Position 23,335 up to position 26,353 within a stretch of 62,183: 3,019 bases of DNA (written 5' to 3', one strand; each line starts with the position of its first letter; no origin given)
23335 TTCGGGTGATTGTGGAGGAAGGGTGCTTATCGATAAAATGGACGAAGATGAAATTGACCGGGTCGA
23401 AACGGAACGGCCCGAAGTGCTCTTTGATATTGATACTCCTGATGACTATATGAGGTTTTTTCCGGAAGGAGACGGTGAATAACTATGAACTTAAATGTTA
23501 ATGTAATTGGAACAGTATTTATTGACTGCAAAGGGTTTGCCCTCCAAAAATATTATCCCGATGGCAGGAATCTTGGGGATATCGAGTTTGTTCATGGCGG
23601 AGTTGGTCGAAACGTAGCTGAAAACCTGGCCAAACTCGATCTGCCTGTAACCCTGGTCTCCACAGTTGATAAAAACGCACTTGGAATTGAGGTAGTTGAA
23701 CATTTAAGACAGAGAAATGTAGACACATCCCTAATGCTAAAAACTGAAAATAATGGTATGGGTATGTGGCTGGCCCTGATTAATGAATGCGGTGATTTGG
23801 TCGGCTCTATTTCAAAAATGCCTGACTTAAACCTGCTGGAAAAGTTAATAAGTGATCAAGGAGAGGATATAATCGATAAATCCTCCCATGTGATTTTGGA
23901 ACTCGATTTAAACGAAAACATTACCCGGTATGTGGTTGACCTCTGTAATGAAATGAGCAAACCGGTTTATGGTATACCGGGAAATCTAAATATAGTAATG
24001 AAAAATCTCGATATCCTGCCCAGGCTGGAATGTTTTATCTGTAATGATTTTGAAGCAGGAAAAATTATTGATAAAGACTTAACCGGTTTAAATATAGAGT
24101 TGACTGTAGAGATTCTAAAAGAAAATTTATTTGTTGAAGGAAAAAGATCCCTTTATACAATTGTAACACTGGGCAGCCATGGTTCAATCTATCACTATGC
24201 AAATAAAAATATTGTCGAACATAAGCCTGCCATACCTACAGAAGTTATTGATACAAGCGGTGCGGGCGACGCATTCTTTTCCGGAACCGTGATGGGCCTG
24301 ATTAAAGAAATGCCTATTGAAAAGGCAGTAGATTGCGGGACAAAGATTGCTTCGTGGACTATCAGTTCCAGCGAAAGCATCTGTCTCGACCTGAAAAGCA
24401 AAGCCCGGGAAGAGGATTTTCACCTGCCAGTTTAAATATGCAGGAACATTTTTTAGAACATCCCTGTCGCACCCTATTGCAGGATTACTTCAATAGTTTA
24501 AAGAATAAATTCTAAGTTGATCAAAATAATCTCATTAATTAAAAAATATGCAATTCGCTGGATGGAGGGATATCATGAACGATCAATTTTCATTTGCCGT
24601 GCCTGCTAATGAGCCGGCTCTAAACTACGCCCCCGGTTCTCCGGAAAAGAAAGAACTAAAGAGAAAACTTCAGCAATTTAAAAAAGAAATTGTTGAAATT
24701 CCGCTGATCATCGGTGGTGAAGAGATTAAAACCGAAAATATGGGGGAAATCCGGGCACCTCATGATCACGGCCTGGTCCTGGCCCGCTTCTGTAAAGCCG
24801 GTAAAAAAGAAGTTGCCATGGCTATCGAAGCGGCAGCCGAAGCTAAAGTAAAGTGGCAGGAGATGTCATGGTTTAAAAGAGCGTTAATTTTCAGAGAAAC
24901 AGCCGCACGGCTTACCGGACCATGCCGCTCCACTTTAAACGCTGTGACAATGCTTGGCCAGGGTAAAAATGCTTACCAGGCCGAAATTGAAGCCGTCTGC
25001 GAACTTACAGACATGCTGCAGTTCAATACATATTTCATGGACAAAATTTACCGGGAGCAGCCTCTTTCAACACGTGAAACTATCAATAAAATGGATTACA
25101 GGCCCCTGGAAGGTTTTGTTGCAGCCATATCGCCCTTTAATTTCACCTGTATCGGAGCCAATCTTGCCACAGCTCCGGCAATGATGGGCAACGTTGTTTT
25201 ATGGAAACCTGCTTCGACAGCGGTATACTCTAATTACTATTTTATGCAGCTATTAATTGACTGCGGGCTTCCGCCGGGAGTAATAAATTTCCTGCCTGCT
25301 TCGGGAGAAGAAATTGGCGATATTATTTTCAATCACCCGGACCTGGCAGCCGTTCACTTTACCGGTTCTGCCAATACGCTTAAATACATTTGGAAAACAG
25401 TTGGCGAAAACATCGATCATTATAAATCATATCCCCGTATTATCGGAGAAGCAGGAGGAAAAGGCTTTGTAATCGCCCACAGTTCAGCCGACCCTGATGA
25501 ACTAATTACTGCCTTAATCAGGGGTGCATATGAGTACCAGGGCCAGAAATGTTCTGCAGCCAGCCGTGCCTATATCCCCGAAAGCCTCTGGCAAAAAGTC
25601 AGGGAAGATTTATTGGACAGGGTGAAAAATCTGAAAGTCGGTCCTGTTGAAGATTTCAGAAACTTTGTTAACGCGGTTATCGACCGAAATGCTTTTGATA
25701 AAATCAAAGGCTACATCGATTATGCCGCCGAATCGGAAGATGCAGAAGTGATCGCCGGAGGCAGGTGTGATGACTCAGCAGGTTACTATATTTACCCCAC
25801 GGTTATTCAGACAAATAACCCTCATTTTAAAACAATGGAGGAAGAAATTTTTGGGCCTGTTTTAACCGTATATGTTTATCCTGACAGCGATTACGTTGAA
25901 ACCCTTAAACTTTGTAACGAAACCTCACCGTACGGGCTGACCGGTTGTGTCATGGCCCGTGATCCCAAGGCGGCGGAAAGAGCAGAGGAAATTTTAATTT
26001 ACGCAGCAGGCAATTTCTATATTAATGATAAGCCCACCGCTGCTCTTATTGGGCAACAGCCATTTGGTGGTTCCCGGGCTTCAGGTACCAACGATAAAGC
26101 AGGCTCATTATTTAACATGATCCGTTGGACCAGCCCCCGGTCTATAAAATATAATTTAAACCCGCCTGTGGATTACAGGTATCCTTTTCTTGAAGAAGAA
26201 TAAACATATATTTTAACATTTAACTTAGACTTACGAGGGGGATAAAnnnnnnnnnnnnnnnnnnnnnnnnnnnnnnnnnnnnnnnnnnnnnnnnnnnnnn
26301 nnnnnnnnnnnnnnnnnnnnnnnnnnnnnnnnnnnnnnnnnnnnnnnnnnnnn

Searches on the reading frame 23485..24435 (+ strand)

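Call 61: search_protein_families(library=pfam, proteins=[window:23485-24435:+], max_evalue=0.001)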
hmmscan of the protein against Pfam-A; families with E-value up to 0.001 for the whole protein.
window:23485-24435:+ (316 aa): 1 family
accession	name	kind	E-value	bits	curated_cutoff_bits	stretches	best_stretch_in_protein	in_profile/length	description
PF00294.29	PfkB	-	4.3e-32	112.1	25.8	1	4-299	3-296/302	pfkB family carbohydrate kinase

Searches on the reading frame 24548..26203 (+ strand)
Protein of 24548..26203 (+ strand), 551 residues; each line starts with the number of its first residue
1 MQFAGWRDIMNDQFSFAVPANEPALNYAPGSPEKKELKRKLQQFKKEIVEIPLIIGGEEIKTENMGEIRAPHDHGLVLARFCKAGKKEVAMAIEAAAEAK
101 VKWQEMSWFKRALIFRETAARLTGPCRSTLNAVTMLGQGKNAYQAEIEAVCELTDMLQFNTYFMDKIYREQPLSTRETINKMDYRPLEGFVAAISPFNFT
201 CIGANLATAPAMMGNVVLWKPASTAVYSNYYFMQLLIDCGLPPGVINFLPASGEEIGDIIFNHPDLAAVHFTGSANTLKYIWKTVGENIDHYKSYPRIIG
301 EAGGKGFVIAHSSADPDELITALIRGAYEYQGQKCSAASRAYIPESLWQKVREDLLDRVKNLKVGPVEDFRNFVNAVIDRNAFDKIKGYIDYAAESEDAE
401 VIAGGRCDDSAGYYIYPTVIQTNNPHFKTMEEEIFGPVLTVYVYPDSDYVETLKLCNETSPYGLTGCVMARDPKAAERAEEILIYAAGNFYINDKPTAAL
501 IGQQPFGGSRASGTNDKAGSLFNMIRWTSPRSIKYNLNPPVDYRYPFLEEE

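Call 61: search_protein_families(library=pfam, proteins=[window:24548-26203:+], max_evalue=0.001)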
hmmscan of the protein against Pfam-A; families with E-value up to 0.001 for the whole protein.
window:24548-26203:+ (551 aa): 1 family
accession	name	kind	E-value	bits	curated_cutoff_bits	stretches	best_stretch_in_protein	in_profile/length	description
PF00171.27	Aldedh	-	9.7e-99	331.4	23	1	67-520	10-449/461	Aldehyde dehydrogenase family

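Call 62: search_protein_families(library=ncbifam, proteins=[window:24548-26203:+], max_evalue=1e-20)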
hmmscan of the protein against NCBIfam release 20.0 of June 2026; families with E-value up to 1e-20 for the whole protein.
window:24548-26203:+ (551 aa): 37 families (the best 25 are shown)
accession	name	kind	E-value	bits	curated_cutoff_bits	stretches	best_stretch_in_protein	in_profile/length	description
TIGR01236.1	D1pyr5carbox1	equivalog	6.2e-224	744.5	613.6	1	20-547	1-531/533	L-glutamate gamma-semialdehyde dehydrogenase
NF002852.0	PRK03137.1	subfamily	3e-109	366.1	648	1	21-527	7-504/514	L-glutamate gamma-semialdehyde dehydrogenase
TIGR01237.1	D1pyr5carbox2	equivalog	2.3e-97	326.9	659.65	1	34-532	15-506/511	L-glutamate gamma-semialdehyde dehydrogenase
NF008869.0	PRK11904.1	equivalog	1.2e-72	245.2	747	1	33-536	536-1027/1042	bifunctional proline dehydrogenase/L-glutamate gamma-semialdehyde dehydrogenase PutA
NF010000.0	PRK13473.1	subfamily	9e-61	205.9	615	1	54-515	6-453/475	aminobutyraldehyde dehydrogenase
NF052305.1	DioxValDhHalo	equivalog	1.7e-60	205.3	750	1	60-515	16-460/483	2,5-dioxovalerate dehydrogenase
TIGR02299.1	HpaE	equivalog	2.2e-60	204.6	638.35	1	54-520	4-462/488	5-carboxymethyl-2-hydroxymuconate semialdehyde dehydrogenase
NF006916.0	PRK09407.1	equivalog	4.3e-60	203.8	521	1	64-533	34-490/526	succinic semialdehyde dehydrogenase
TIGR01804.1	BADH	equivalog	4.7e-59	200.1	668.6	1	67-516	16-453/467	betaine-aldehyde dehydrogenase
NF008772.0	PRK11809.1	equivalog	1e-58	199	1750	1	58-530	653-1109/1318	trifunctional transcriptional regulator/proline dehydrogenase/L-glutamate gamma-semialdehyde dehydrogenase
NF042993.1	AlphKGSA_gudD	equivalog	1.1e-57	195.9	770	1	61-516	16-461/481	alpha-ketoglutaric semialdehyde dehydrogenase GucD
TIGR01238.1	D1pyr5carbox3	equivalog_domain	4.7e-57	193.6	485.2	1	35-529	22-497/500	L-glutamate gamma-semialdehyde dehydrogenase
NF009725.0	PRK13252.1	equivalog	6.7e-56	189.7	593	1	55-537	11-481/488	betaine-aldehyde dehydrogenase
NF040792.1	glyc_ald_dh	equivalog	1.7e-54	185.6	760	1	74-499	25-440/488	D-glyceraldehyde dehydrogenase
NF045735.1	PaDhStyDPseudo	equivalog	4.9e-50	170.6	850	1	55-519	7-466/483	phenylacetaldehyde dehydrogenase StyD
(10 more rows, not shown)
